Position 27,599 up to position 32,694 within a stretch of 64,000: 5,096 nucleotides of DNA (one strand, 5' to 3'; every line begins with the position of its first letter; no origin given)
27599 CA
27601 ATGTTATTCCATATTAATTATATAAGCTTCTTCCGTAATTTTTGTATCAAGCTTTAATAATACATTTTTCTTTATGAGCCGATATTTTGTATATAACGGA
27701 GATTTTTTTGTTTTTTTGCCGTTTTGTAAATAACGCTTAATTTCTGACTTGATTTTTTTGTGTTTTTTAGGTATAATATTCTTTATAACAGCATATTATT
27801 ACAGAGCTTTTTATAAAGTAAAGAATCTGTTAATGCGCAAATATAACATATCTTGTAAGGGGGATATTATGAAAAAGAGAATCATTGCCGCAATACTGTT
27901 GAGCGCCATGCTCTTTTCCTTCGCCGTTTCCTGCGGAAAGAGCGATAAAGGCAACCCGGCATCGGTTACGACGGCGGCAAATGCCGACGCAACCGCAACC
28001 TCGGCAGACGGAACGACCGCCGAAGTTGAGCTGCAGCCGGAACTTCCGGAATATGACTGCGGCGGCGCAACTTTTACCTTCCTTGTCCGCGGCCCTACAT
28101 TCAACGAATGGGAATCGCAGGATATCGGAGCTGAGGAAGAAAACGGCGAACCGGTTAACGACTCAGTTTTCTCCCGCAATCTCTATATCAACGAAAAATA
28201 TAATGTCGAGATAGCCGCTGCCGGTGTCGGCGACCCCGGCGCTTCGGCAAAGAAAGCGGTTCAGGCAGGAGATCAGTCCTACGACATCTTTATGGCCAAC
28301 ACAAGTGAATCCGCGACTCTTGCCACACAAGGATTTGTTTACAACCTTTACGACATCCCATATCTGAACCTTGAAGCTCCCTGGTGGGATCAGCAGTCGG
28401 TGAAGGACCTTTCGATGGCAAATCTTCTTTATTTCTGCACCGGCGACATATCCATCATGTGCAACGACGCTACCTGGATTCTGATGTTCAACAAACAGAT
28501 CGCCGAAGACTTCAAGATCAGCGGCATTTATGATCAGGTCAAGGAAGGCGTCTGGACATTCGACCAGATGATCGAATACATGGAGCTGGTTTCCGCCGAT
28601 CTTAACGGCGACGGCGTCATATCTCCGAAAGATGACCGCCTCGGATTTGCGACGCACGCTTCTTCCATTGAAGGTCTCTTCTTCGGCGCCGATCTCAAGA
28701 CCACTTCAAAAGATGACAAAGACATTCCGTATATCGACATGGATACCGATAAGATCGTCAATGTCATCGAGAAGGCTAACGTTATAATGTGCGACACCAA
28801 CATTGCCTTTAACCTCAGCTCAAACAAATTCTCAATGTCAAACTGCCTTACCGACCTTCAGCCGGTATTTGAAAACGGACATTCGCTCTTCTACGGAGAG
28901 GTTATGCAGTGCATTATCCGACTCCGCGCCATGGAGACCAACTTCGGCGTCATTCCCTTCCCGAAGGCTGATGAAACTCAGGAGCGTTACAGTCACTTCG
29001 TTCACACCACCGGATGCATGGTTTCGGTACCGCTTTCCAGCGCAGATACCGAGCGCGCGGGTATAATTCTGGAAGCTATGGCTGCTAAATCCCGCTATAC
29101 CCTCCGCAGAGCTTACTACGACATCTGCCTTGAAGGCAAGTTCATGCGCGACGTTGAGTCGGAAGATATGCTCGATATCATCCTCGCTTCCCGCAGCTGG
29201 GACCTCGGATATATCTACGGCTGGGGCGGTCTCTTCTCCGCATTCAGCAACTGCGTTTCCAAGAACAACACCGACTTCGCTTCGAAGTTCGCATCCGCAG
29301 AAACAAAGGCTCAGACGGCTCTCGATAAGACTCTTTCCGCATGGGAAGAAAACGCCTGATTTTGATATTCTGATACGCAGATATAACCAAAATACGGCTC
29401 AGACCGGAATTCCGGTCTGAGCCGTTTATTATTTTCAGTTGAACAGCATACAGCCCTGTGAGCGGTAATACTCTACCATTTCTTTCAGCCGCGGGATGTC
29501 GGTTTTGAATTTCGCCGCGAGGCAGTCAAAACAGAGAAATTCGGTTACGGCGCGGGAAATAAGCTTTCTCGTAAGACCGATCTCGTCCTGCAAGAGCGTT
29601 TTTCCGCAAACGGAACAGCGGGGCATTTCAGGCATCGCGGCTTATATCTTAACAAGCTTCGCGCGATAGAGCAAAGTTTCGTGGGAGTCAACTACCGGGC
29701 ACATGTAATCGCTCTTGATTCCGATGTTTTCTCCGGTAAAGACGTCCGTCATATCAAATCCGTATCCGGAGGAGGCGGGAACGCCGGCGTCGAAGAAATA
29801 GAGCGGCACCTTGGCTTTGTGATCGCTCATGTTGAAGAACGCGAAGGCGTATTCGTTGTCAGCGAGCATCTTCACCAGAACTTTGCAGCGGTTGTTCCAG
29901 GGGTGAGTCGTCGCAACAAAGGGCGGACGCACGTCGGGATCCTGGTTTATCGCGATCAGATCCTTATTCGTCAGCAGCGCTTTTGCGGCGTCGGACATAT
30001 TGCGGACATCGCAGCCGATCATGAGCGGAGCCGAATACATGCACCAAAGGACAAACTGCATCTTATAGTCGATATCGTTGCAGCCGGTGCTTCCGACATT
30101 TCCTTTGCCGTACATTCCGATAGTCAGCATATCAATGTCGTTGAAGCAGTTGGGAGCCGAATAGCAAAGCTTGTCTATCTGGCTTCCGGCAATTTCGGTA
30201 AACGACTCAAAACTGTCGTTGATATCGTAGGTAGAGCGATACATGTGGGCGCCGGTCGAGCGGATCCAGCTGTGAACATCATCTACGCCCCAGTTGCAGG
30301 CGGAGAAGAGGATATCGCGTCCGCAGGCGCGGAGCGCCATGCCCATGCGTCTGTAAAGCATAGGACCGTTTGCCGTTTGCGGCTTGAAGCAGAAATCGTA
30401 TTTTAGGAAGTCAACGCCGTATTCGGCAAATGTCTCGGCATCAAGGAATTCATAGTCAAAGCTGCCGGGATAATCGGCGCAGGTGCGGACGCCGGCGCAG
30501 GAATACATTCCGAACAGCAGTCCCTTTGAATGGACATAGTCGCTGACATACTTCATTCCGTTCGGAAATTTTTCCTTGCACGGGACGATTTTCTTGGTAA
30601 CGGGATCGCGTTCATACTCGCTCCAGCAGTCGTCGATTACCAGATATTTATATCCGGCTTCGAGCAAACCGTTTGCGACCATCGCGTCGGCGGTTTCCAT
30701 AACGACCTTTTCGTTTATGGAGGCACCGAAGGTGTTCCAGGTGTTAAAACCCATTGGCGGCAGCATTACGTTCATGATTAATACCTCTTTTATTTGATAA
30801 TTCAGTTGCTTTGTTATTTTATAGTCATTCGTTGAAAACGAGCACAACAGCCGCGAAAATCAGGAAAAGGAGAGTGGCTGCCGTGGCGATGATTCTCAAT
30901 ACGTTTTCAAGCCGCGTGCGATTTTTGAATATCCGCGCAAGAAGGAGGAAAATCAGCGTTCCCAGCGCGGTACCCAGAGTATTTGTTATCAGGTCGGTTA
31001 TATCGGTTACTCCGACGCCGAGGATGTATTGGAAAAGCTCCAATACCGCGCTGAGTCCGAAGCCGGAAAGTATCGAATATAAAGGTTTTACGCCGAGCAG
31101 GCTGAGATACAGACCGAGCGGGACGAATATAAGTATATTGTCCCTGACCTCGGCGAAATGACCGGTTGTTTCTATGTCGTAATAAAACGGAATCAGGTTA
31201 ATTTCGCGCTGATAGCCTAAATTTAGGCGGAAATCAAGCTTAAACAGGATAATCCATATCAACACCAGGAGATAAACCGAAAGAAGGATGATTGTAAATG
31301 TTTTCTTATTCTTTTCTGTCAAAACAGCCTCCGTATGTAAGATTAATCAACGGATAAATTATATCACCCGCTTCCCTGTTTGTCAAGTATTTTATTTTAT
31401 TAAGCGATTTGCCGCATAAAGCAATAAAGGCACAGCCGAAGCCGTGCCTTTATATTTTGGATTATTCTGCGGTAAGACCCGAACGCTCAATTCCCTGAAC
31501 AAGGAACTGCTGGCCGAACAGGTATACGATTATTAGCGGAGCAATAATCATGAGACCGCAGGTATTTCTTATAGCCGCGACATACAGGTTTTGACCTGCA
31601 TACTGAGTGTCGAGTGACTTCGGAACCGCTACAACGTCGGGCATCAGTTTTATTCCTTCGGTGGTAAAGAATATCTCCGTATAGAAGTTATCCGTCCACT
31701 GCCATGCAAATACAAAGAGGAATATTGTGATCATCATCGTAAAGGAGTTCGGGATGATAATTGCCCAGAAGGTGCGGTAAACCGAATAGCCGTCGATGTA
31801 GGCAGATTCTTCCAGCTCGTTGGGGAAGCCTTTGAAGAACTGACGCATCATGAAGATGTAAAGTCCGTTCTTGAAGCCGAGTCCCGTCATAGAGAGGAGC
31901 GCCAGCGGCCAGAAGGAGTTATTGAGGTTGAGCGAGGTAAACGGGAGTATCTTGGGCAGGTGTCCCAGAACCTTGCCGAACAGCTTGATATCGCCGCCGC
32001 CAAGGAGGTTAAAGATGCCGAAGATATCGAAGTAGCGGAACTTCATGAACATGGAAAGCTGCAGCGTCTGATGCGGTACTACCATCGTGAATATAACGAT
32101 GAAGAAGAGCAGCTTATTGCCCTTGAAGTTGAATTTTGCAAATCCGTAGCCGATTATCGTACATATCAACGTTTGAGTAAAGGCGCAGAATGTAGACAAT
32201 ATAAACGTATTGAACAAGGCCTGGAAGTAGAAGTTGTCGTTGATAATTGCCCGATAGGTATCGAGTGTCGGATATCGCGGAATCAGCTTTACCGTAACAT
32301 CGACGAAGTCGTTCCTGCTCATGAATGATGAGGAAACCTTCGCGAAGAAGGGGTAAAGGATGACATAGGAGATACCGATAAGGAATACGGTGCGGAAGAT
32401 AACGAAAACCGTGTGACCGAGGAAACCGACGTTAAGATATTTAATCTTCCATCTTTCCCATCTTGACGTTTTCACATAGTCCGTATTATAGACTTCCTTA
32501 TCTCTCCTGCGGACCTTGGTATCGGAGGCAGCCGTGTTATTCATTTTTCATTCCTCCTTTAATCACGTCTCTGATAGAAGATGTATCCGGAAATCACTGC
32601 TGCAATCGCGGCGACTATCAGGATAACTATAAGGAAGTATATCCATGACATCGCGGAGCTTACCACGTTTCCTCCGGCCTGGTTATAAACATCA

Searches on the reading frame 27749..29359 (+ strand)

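Call 49: search_protein_families(library=pfam, proteins=[window:27749-29359:+])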
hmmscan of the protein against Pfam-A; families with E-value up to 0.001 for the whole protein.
window:27749-29359:+ (536 aa): 1 family
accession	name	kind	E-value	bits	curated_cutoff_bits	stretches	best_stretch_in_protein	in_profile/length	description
PF01547.30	SBP_bac_1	-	3.9e-05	24.2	26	1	151-293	22-153/307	Bacterial extracellular solute-binding protein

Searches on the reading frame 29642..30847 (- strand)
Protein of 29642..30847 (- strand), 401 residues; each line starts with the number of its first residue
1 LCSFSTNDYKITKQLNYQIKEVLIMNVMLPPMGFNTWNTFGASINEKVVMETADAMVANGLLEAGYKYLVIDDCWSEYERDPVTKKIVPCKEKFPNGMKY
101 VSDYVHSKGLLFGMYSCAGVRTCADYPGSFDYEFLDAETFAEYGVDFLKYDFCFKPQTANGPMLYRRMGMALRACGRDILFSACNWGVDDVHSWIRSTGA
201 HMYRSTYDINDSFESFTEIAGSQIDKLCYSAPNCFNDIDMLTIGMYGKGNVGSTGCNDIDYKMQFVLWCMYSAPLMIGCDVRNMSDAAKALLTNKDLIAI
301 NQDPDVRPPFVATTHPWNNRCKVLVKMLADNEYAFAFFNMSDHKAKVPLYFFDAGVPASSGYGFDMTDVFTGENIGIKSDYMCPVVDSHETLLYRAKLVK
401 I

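Call 49: search_protein_families(library=pfam, proteins=[window:29642-30847:-])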
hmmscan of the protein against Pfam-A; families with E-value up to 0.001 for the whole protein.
window:29642-30847:- (401 aa): 3 families
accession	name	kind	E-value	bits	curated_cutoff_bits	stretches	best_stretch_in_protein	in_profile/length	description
PF16499.11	Melibiase_2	-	1.1e-59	202.5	23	1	42-303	24-284/284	Alpha galactosidase A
PF17801.7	Melibiase_C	-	2.1e-07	31.4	22.9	1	321-395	4-70/71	Alpha galactosidase C-terminal beta sandwich domain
PF02065.24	Melibiase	-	0.00022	20.7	27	1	31-115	42-123/347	Melibiase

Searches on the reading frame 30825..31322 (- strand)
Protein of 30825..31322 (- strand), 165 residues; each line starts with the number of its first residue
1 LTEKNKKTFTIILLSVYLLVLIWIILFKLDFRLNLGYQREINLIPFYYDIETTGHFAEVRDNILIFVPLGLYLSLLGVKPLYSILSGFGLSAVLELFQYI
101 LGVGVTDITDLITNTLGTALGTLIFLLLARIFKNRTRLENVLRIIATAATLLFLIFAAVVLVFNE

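Call 49: search_protein_families(library=pfam, proteins=[window:30825-31322:-])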
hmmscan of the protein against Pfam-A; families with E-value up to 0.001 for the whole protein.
window:30825-31322:- (165 aa): 1 family
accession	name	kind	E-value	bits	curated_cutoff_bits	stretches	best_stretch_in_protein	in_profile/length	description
PF04892.17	VanZ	-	8.4e-20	72.1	30.1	1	16-128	3-125/126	VanZ like family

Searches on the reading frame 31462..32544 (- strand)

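Call 14: search_protein_families(library=pfam, proteins=[window:31462-32544:-])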
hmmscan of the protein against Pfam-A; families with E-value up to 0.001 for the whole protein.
window:31462-32544:- (360 aa): 1 family
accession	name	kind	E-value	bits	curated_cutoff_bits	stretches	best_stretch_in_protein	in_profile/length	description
PF00528.27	BPD_transp_1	-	1.2e-11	45.1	26.4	1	130-350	3-180/184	Binding-protein-dependent transport system inner membrane component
